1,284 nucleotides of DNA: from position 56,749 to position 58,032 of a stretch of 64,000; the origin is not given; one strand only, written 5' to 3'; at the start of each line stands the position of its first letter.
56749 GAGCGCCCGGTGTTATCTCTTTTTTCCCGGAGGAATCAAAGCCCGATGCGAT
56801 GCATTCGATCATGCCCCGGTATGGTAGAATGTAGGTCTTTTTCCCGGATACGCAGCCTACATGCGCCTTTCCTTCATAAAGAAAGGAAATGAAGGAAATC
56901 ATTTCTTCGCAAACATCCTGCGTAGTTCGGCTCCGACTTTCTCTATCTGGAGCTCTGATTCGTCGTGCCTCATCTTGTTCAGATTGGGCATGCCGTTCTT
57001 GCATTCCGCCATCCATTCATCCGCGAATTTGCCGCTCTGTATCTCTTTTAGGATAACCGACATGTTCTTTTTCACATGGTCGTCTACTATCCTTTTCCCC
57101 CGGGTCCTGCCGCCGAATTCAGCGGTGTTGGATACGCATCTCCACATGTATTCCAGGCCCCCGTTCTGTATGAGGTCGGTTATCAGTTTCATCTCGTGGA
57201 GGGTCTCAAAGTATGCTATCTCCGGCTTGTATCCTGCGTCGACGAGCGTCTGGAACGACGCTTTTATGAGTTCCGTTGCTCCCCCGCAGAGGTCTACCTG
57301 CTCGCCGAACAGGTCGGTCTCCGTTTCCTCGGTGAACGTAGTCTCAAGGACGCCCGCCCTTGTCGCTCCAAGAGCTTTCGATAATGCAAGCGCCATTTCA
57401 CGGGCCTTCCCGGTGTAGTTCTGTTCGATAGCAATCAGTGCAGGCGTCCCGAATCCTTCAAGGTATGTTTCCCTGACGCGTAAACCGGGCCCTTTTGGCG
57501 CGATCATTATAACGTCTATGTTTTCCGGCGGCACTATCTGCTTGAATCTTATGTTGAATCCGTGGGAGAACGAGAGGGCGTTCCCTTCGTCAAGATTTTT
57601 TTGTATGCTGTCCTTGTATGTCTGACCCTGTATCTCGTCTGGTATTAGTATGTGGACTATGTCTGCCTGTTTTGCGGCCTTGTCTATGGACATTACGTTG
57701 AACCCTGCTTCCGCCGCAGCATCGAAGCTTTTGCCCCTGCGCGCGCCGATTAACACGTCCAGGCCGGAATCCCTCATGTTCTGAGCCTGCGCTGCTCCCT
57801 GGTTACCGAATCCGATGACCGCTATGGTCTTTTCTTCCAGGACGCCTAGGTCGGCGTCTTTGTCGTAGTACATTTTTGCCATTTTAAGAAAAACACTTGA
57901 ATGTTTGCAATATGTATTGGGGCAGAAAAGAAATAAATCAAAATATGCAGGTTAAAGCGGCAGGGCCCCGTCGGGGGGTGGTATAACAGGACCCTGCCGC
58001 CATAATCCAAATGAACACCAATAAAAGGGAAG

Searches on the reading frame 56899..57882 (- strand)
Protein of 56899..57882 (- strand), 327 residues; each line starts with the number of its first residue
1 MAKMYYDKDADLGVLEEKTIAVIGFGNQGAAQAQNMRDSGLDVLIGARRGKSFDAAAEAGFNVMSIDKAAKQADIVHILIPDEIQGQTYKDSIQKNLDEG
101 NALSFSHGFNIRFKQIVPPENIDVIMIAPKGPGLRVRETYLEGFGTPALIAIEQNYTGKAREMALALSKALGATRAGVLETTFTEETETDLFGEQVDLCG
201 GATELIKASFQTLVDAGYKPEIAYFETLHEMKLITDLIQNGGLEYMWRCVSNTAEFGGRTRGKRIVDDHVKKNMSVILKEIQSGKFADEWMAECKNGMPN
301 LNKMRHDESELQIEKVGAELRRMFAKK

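Call 14: find_encoding_contigs(protein=window:56899-57882:-, flank=3000, max_places=10)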
Protein window:56899-57882:- (327 aa): no gene with exactly this product is on record in the collection.

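Call 15: find_related_loci(query=window:56899-57882:-, collection=genome_contigs, flank=4000)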
Query window:56899-57882:- (327 aa) in genome_contigs; peptide patterns used: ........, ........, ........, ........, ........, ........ (x = any residue, [..] = any of these).
600 stretches matched a pattern (row limit reached: there are more); 597 encode a relative of the query (tblastn E <= 1e-3); the best 80 are kept; 80 distinct loci.
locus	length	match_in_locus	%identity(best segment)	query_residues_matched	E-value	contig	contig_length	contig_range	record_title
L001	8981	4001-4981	69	1-327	7e-149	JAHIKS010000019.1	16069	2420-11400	MAG: Candidatus Altiarchaeota archaeon isolate KR13_N1.mb.66 KR13_N1.mb.66_k141_38546, whole genome shotgun sequence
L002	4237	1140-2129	62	1-327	3e-129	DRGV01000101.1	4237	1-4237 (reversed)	MAG TPA_asm: bacterium isolate HyVt-354 HyVt-354_k145_889143, whole genome shotgun sequence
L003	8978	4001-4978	59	1-325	2e-123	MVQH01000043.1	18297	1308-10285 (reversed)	MAG: Methanosaeta sp. PtaB.Bin018 A4E44_contig000043, whole genome shotgun sequence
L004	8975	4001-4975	60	1-324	7e-123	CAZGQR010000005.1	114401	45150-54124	MAG TPA_asm: uncultured Planctomycetia bacterium isolate binchicken_co334_155 genome assembly, contig: NODE_191_length_1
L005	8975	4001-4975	59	1-324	3e-121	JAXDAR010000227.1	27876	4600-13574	MAG: Methanothrix sp. isolate POMEDNA-A13 Raw2_k127_1016584, whole genome shotgun sequence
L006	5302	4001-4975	60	1-324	5e-121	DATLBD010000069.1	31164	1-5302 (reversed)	MAG TPA_asm: Methanothrix sp. isolate SMAG_U14289 k141_397801, whole genome shotgun sequence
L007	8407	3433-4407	59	1-324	9e-121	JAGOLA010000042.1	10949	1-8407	MAG: Candidatus Omnitrophota bacterium isolate Go_SlDig_bin_159 Go_SlDig_18156_length_10949_cov_4.290704, whole genome s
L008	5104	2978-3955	58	1-325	4e-119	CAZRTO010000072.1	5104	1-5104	MAG TPA_asm: uncultured bacterium isolate binchicken_co27_245 genome assembly, contig: NODE_28696_length_5104_cov_8.3089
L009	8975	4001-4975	59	1-324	2e-118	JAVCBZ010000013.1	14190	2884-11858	MAG: Candidatus Susulua stagnicola isolate MAG_3300035698_1005 Ga0374944_004467, whole genome shotgun sequence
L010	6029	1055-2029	58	1-324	1e-117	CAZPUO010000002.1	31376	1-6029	MAG TPA_asm: uncultured Methanotrichaceae archaeon isolate SRP098346_co1_102 genome assembly, contig: NODE_985_length_31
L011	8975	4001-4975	59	1-324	4e-117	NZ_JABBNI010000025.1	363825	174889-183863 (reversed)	Clostridium muellerianum strain P21 NODE_2_length_363825_cov_116.573168, whole genome shotgun sequence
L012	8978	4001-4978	57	1-325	5e-117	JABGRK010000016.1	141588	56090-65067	MAG: Chloroflexi bacterium isolate co234_bin78 NODE_193_length_141588_cov_14.116736, whole genome shotgun sequence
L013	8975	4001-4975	58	1-324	8e-117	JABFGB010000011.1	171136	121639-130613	MAG: Chloroflexota bacterium isolate CFX10 c_000000000011, whole genome shotgun sequence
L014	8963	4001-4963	58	2-321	4e-115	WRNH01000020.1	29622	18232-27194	MAG: Endomicrobia bacterium isolate Th196P4bin33 JGI24702J35022_10000284, whole genome shotgun sequence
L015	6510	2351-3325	54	1-324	4e-115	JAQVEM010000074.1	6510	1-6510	MAG: Actinomycetota bacterium isolate STE_135 NODE_33890_length_6510_cov_6.452295_Sandtown_E, whole genome shotgun seque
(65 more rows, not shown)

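Call 21: find_homologous_proteins(query=window:56899-57882:-, max_evalue=1e-100)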
Query window:56899-57882:- (327 aa): 7576 proteins with E <= 1e-100 among 8000 candidates; the best 120 are listed.
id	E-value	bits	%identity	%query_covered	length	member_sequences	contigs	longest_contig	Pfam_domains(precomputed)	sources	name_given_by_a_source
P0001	8.6e-200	681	92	100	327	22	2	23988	PF01450.26,PF03446.22,PF02826.26,PF03807.24,PF07991.19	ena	-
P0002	1.9e-179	614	82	100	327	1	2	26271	PF01450.26,PF02826.26,PF07991.19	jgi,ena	-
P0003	3.6e-177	606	80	100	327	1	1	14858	PF01450.26,PF02826.26,PF07991.19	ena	-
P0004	5.0e-177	606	79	100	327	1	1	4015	PF01450.26,PF02826.26,PF07991.19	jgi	-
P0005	2.4e-175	600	79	100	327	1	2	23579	PF01450.26,PF03446.22,PF02826.26,PF03807.24,PF07991.19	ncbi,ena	-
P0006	3.7e-172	590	77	100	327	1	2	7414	PF01450.26,PF02826.26,PF07991.19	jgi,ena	-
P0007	1.6e-168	578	75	100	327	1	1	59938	PF01450.26,PF02826.26,PF07991.19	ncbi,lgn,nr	ncbi:MAG: ketol-acid reductoisomerase [Candidatus Altiarchaeota archaeon]|nr:ketol-acid reductoisome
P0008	1.6e-166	571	76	100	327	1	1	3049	PF01450.26,PF03446.22,PF02826.26,PF07991.19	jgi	jgi:ketol-acid reductoisomerase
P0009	2.3e-166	571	74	100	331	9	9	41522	PF00670.28,PF01450.26,PF03446.22,PF02826.26,PF03807.24,PF07991.19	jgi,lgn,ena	-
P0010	5.6e-163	560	74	100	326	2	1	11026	PF00670.28,PF01450.26,PF03446.22,PF02826.26,PF07991.19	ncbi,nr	ncbi:MAG: ketol-acid reductoisomerase [Candidatus Altiarchaeota archaeon]|nr:ketol-acid reductoisome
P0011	4.5e-162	557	73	100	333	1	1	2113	PF00670.28,PF01450.26,PF03446.22,PF02826.26,PF03807.24,PF07991.19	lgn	-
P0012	4.0e-161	554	72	100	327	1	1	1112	PF00670.28,PF01450.26,PF03446.22,PF02826.26,PF03807.24,PF07991.19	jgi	jgi:ketol-acid reductoisomerase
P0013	6.5e-161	553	75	100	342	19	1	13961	PF00670.28,PF01450.26,PF03446.22,PF02826.26,PF03807.24,PF07991.19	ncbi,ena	-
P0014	4.4e-160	550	74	100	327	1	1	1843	PF00670.28,PF01450.26,PF03446.22,PF02826.26,PF07991.19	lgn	-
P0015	1.6e-159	548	74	100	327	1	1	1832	PF00670.28,PF01450.26,PF03446.22,PF02826.26,PF07991.19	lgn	-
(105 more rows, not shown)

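Call 22: find_encoding_contigs(protein=P0001, flank=4000, max_places=6)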
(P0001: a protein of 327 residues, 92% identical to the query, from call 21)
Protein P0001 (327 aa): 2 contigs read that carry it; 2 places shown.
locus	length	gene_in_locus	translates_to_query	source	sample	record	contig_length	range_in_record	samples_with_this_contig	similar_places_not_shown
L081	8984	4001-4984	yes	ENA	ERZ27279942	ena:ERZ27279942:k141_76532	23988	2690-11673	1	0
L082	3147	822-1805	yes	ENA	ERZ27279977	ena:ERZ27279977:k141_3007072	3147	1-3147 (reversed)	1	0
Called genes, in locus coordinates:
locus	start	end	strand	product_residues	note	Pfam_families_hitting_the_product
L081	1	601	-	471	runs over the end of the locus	PF01875:Memo, PF01871:AMMECR1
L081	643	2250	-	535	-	PF00890:FAD_binding_2 (faint), PF01266:DAO (faint), PF01494:FAD_binding_3 (faint), PF01593:Amino_oxidase, PF01946:Thi4 (weak), PF13450:NAD_binding_8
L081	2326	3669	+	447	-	PF02737:3HCDH_N (faint), PF03446:NAD_binding_2, PF03807:F420_oxidored, PF07991:KARI_N (weak), PF02153:PDH_N, PF20463:PDH_C, PF03147:FDX-ACB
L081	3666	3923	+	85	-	-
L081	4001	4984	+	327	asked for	PF02826:2-Hacid_dh_C, PF03446:NAD_binding_2 (weak), PF03807:F420_oxidored (weak), PF07991:KARI_N, PF01450:KARI_C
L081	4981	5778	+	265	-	PF01557:FAA_hydrolase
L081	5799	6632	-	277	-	PF01678:DAP_epimerase, PF05544:Pro_racemase (weak), PF01678:DAP_epimerase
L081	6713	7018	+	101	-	-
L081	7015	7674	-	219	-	PF01842:ACT (weak), PF22629:ACT_AHAS_ss (weak), PF18462:DUF5612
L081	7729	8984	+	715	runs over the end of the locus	PF25292:Beta-prop_CGLA (faint), PF13517:FG-GAP_3 (faint), PF13424:TPR_12 (faint)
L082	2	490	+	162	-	?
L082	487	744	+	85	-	-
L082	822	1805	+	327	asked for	PF02826:2-Hacid_dh_C, PF03446:NAD_binding_2 (weak), PF03807:F420_oxidored (weak), PF07991:KARI_N, PF01450:KARI_C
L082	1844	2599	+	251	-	PF01557:FAA_hydrolase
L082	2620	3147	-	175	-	?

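Call 23: find_encoding_contigs(protein=P0002, flank=4000, max_places=4)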
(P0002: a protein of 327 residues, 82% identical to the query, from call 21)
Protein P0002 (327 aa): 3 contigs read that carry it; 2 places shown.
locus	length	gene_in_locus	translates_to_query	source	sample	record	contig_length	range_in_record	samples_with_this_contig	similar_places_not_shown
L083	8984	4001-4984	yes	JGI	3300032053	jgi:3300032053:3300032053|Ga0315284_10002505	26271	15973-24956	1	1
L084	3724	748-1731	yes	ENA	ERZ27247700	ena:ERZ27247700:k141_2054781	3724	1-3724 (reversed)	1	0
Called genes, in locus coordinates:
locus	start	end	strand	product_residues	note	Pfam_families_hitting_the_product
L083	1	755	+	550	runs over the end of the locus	PF04675:DNA_ligase_A_N, PF01068:DNA_ligase_A_M, PF04679:DNA_ligase_A_C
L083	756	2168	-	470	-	PF01875:Memo, PF01871:AMMECR1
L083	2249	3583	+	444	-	PF00106:adh_short (faint), PF03446:NAD_binding_2, PF03807:F420_oxidored, PF07991:KARI_N, PF02153:PDH_N, PF20463:PDH_C, PF03147:FDX-ACB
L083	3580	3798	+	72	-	-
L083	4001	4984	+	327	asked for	PF02826:2-Hacid_dh_C (weak), PF07991:KARI_N, PF01450:KARI_C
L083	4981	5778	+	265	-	PF01557:FAA_hydrolase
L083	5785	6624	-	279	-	PF01678:DAP_epimerase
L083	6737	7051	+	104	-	-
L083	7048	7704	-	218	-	PF13291:ACT_4 (faint), PF01842:ACT, PF22629:ACT_AHAS_ss (weak), PF18462:DUF5612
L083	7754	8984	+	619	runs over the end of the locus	PF14783:BBS2_Mid (faint), PF25292:Beta-prop_CGLA (faint), PF01839:FG-GAP (faint), PF13517:FG-GAP_3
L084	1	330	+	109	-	?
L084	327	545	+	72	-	-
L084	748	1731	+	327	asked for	PF02826:2-Hacid_dh_C (weak), PF07991:KARI_N, PF01450:KARI_C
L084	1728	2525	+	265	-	PF01557:FAA_hydrolase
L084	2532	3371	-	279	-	PF01678:DAP_epimerase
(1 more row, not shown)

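Call 24: find_encoding_contigs(protein=P0003, flank=4000, max_places=4)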
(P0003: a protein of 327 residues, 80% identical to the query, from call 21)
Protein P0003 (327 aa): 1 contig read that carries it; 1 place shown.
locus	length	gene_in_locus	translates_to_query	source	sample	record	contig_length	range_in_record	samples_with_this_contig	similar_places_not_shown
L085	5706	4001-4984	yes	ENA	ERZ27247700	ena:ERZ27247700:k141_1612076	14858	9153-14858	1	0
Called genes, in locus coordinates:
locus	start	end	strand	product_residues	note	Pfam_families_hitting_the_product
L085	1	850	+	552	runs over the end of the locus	PF04675:DNA_ligase_A_N, PF01068:DNA_ligase_A_M, PF04679:DNA_ligase_A_C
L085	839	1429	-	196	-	PF01871:AMMECR1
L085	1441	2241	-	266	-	PF01875:Memo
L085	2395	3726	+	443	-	PF03446:NAD_binding_2, PF03807:F420_oxidored, PF02153:PDH_N, PF20463:PDH_C, PF03147:FDX-ACB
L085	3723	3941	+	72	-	-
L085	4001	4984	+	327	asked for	PF02826:2-Hacid_dh_C (weak), PF07991:KARI_N, PF01450:KARI_C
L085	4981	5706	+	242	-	?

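Call 37: find_encoding_contigs(protein=P0005, flank=3000, max_places=3)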
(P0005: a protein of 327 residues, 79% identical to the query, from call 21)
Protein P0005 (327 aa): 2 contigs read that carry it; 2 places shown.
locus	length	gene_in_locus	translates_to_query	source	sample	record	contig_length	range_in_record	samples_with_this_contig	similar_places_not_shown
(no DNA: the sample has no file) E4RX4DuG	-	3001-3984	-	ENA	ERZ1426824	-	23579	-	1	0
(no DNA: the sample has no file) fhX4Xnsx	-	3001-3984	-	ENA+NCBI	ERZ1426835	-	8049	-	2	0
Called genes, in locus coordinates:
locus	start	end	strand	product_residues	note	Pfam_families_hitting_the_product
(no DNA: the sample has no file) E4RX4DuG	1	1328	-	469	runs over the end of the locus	PF01875:Memo, PF01871:AMMECR1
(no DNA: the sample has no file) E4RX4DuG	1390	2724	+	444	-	PF03446:NAD_binding_2, PF03807:F420_oxidored, PF07991:KARI_N, PF02153:PDH_N, PF22616:HMD_N (weak), PF20463:PDH_C, PF03147:FDX-ACB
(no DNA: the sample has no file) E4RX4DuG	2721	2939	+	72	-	-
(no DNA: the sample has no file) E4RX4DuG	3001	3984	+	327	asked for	PF02826:2-Hacid_dh_C (weak), PF03446:NAD_binding_2 (weak), PF03807:F420_oxidored (faint), PF07991:KARI_N, PF01450:KARI_C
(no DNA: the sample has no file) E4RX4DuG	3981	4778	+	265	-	PF01557:FAA_hydrolase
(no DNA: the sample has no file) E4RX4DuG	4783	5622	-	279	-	PF01678:DAP_epimerase, PF02567:PhzC-PhzF (faint), PF01678:DAP_epimerase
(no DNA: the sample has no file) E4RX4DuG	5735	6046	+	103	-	-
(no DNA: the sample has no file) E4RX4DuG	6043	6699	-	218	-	PF13291:ACT_4 (weak), PF01842:ACT (weak), PF22629:ACT_AHAS_ss (weak), PF18462:DUF5612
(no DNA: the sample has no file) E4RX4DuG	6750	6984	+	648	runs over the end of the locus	PF25292:Beta-prop_CGLA (faint), PF01839:FG-GAP (faint), PF13517:FG-GAP_3 (weak)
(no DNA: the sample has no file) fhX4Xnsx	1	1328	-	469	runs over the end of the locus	PF01875:Memo, PF01871:AMMECR1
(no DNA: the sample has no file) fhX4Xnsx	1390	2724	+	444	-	PF03446:NAD_binding_2, PF03807:F420_oxidored, PF07991:KARI_N, PF02153:PDH_N, PF22616:HMD_N (weak), PF20463:PDH_C, PF03147:FDX-ACB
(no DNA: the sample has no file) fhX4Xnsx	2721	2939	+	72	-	-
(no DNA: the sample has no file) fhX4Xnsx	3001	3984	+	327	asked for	PF02826:2-Hacid_dh_C (weak), PF03446:NAD_binding_2 (weak), PF03807:F420_oxidored (faint), PF07991:KARI_N, PF01450:KARI_C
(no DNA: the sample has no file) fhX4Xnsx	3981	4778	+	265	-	PF01557:FAA_hydrolase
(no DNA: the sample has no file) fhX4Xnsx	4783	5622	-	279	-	PF01678:DAP_epimerase, PF02567:PhzC-PhzF (faint), PF01678:DAP_epimerase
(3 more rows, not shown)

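Call 38: find_encoding_contigs(protein=P0006, flank=3000, max_places=3)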
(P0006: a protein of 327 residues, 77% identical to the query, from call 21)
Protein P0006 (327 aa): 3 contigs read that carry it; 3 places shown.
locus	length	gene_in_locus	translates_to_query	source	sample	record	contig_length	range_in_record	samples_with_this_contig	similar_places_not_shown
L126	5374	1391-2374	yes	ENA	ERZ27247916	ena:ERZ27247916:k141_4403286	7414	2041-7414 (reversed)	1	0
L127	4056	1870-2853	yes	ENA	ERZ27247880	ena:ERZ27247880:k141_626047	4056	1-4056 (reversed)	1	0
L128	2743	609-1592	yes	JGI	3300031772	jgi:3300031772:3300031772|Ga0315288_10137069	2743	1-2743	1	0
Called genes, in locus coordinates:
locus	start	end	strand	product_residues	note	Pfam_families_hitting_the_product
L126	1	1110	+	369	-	?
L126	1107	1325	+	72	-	-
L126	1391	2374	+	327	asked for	PF02826:2-Hacid_dh_C (weak), PF07991:KARI_N, PF01450:KARI_C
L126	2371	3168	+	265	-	PF01557:FAA_hydrolase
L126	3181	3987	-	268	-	-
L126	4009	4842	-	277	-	-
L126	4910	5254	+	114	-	-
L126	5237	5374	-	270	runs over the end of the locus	PF20316:DUF6612, PF17131:TP_0789-like (faint)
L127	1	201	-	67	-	?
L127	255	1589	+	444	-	PF03446:NAD_binding_2, PF03807:F420_oxidored, PF07991:KARI_N (weak), PF02153:PDH_N, PF20463:PDH_C, PF03147:FDX-ACB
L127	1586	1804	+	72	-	-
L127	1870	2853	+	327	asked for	PF02826:2-Hacid_dh_C (weak), PF07991:KARI_N, PF01450:KARI_C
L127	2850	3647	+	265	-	PF01557:FAA_hydrolase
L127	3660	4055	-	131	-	?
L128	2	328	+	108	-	?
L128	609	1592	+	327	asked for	PF02826:2-Hacid_dh_C (weak), PF07991:KARI_N, PF01450:KARI_C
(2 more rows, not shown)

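Call 39: find_encoding_contigs(protein=P0007, flank=3000, max_places=3)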
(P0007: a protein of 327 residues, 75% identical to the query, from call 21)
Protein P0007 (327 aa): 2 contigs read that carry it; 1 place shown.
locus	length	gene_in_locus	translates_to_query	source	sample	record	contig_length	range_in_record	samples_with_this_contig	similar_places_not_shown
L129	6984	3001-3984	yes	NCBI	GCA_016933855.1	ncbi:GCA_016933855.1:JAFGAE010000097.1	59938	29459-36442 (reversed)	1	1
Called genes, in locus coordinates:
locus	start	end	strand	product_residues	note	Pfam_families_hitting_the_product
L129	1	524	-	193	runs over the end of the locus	PF01871:AMMECR1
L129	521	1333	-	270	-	PF01875:Memo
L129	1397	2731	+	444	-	PF03446:NAD_binding_2, PF03807:F420_oxidored, PF07991:KARI_N (weak), PF02153:PDH_N, PF20463:PDH_C, PF03147:FDX-ACB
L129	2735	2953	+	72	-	-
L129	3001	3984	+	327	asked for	PF02826:2-Hacid_dh_C (weak), PF07991:KARI_N, PF01450:KARI_C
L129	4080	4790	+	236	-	PF01557:FAA_hydrolase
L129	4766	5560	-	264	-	PF20316:DUF6612 (faint)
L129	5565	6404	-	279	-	PF01678:DAP_epimerase, PF05544:Pro_racemase (weak), PF01678:DAP_epimerase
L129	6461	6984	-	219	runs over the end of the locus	PF13291:ACT_4 (faint), PF01842:ACT, PF22629:ACT_AHAS_ss (faint), PF18462:DUF5612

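Call 72: find_encoding_contigs(protein=P0004, flank=1500, max_places=3)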
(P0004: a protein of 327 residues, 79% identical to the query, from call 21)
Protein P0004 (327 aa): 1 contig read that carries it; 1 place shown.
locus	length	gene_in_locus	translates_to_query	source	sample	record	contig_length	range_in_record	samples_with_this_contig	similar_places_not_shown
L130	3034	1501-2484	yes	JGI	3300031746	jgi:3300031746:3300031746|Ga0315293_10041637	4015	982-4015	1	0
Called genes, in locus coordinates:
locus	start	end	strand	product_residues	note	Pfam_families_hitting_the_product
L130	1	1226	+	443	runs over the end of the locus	PF03446:NAD_binding_2, PF03807:F420_oxidored, PF02153:PDH_N, PF20463:PDH_C, PF03147:FDX-ACB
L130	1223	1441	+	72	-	-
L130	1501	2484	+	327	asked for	PF02826:2-Hacid_dh_C (weak), PF07991:KARI_N, PF01450:KARI_C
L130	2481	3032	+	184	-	?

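Call 73: find_encoding_contigs(protein=P0009, flank=1500, max_places=6)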
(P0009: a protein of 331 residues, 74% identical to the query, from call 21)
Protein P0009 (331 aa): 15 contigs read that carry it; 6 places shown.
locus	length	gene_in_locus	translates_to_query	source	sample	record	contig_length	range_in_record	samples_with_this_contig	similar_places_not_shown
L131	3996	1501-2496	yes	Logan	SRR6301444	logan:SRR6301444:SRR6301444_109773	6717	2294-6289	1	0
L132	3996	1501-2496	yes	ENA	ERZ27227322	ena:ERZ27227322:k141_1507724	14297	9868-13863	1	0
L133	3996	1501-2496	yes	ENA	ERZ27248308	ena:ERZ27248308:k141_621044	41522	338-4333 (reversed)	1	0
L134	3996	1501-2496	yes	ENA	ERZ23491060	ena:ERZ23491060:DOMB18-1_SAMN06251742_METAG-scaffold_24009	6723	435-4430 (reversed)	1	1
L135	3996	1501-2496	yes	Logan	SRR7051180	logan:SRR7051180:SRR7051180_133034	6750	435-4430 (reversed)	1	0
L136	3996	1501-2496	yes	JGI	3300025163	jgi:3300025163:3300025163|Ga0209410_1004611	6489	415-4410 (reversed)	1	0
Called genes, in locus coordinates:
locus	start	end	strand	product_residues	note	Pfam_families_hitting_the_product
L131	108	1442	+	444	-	PF03446:NAD_binding_2, PF03807:F420_oxidored, PF07991:KARI_N (weak), PF02153:PDH_N, PF20463:PDH_C, PF03147:FDX-ACB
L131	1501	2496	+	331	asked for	PF00670:AdoHcyase_NAD (weak), PF02826:2-Hacid_dh_C, PF07991:KARI_N, PF03446:NAD_binding_2 (weak), PF03807:F420_oxidored (faint), PF01450:KARI_C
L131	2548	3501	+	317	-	PF01073:3Beta_HSD, PF01370:Epimerase, PF02719:Polysacc_synt_2, PF04321:RmlD_sub_bind, PF07993:NAD_binding_4, PF08659:KR (weak), PF13460:NAD_binding_10 (weak), PF16363:GDP_Man_Dehyd, +1 more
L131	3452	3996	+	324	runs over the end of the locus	?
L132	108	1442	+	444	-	PF03446:NAD_binding_2, PF03807:F420_oxidored, PF07991:KARI_N (weak), PF02153:PDH_N, PF20463:PDH_C, PF03147:FDX-ACB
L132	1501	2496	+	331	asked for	PF00670:AdoHcyase_NAD (weak), PF02826:2-Hacid_dh_C, PF07991:KARI_N, PF03446:NAD_binding_2 (weak), PF03807:F420_oxidored (faint), PF01450:KARI_C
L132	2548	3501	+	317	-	PF01073:3Beta_HSD, PF01370:Epimerase, PF02719:Polysacc_synt_2, PF04321:RmlD_sub_bind, PF07993:NAD_binding_4, PF08659:KR (weak), PF13460:NAD_binding_10 (weak), PF16363:GDP_Man_Dehyd, +1 more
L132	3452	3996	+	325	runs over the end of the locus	PF00535:Glycos_transf_2, PF10111:Glyco_tranf_2_2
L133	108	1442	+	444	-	PF03446:NAD_binding_2, PF03807:F420_oxidored, PF07991:KARI_N (weak), PF02153:PDH_N, PF20463:PDH_C, PF03147:FDX-ACB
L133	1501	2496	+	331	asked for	PF00670:AdoHcyase_NAD (weak), PF02826:2-Hacid_dh_C, PF07991:KARI_N, PF03446:NAD_binding_2 (weak), PF03807:F420_oxidored (faint), PF01450:KARI_C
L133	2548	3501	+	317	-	PF01073:3Beta_HSD, PF01370:Epimerase, PF02719:Polysacc_synt_2, PF04321:RmlD_sub_bind, PF07993:NAD_binding_4, PF08659:KR (weak), PF13460:NAD_binding_10 (weak), PF16363:GDP_Man_Dehyd, +1 more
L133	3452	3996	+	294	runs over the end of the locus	?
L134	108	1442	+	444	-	PF03446:NAD_binding_2, PF03807:F420_oxidored, PF07991:KARI_N (weak), PF02153:PDH_N, PF20463:PDH_C, PF03147:FDX-ACB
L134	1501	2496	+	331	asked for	PF00670:AdoHcyase_NAD (weak), PF02826:2-Hacid_dh_C, PF07991:KARI_N, PF03446:NAD_binding_2 (weak), PF03807:F420_oxidored (faint), PF01450:KARI_C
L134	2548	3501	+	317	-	PF01073:3Beta_HSD, PF01370:Epimerase, PF02719:Polysacc_synt_2, PF04321:RmlD_sub_bind, PF07993:NAD_binding_4, PF08659:KR (weak), PF13460:NAD_binding_10 (weak), PF16363:GDP_Man_Dehyd, +1 more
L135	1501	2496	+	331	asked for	PF00670:AdoHcyase_NAD (weak), PF02826:2-Hacid_dh_C, PF07991:KARI_N, PF03446:NAD_binding_2 (weak), PF03807:F420_oxidored (faint), PF01450:KARI_C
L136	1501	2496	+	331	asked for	PF00670:AdoHcyase_NAD (weak), PF02826:2-Hacid_dh_C, PF07991:KARI_N, PF03446:NAD_binding_2 (weak), PF03807:F420_oxidored (faint), PF01450:KARI_C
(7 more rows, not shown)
